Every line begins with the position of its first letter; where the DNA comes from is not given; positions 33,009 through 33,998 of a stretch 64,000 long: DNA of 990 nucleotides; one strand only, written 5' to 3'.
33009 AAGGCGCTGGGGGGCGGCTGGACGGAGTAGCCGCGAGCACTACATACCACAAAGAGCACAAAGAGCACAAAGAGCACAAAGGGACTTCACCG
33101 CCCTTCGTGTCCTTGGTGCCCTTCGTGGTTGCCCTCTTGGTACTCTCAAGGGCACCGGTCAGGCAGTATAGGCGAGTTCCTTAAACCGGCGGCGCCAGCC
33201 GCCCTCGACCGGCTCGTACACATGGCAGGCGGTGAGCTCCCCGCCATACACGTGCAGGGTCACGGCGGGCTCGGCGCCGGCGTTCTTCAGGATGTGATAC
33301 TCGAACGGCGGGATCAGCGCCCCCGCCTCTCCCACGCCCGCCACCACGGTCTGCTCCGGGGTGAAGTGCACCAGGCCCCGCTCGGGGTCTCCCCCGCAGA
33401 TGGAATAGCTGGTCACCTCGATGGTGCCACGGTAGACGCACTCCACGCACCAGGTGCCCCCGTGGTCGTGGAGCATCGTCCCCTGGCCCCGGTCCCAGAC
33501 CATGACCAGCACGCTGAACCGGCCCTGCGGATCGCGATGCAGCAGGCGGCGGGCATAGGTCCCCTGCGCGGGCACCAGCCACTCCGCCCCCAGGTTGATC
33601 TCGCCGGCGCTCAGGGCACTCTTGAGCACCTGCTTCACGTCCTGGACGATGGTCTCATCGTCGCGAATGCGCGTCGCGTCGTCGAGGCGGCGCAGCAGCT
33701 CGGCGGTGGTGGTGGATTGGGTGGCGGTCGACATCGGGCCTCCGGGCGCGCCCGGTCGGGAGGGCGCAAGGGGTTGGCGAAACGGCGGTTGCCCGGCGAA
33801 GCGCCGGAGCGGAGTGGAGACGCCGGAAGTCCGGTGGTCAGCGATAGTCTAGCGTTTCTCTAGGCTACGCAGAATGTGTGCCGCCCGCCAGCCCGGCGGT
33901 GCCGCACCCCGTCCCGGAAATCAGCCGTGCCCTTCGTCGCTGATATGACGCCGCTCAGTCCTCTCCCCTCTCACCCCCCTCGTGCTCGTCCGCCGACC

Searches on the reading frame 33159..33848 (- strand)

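Call 21: search_protein_families(library=pfam, proteins=[window:33159-33848:-], max_evalue=0.001)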
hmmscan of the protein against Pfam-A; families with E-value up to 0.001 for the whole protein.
window:33159-33848:- (229 aa): 1 family
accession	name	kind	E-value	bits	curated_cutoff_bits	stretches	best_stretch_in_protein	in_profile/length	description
PF05995.18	CDO_I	-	1.3e-09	38.3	23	1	42-212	6-168/170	Cysteine dioxygenase type I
